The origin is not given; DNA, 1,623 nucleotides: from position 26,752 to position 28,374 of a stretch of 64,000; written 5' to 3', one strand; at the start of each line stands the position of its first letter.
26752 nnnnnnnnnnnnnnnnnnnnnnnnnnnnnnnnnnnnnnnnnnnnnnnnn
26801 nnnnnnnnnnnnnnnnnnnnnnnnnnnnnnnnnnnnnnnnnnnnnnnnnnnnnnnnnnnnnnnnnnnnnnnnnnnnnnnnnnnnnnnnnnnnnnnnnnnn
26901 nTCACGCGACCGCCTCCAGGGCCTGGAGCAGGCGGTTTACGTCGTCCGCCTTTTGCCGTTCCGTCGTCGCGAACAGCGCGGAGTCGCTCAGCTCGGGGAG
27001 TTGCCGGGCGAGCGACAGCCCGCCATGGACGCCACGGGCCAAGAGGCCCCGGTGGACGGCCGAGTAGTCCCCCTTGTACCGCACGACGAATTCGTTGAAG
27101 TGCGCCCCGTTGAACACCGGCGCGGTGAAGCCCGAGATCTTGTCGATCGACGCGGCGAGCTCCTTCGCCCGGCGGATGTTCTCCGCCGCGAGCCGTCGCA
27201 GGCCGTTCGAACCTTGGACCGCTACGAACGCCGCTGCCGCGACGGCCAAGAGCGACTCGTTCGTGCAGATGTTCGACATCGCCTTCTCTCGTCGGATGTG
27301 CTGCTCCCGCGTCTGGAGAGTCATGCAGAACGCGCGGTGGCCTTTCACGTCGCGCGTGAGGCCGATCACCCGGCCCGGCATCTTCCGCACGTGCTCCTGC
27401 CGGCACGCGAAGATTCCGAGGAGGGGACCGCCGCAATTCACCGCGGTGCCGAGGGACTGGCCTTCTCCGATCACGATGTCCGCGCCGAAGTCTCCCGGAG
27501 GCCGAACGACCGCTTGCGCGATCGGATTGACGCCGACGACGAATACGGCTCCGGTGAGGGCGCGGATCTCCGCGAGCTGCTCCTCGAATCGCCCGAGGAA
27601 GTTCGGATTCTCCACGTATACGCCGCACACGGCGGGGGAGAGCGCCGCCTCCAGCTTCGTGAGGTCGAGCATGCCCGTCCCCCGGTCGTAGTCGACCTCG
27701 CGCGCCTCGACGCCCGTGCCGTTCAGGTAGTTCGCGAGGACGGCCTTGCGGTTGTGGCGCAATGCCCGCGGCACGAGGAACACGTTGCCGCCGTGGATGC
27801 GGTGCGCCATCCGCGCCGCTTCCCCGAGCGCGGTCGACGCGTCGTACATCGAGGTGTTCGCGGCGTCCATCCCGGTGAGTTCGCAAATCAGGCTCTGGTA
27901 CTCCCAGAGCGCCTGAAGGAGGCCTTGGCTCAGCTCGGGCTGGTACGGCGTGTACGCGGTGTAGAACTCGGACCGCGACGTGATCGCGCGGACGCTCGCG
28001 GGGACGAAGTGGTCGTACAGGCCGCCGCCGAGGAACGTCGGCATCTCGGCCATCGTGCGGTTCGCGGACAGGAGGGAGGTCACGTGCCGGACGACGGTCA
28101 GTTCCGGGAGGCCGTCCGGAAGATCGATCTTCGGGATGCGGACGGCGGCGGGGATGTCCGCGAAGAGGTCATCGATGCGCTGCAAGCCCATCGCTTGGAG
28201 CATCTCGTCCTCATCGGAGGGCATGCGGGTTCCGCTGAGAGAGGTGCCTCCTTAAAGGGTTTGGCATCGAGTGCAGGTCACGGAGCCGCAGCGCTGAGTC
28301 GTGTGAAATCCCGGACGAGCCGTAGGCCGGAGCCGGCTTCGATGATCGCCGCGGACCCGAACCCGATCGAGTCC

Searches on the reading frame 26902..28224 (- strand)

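Call 49: search_protein_families(library=pfam, proteins=[window:26902-28224:-], max_evalue=0.00001)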
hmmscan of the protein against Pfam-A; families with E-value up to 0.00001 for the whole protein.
window:26902-28224:- (440 aa): 1 family
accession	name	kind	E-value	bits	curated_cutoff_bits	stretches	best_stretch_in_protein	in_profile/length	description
PF02347.22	GDC-P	-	1.5e-109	367.2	26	1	3-436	9-429/429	Glycine cleavage system P-protein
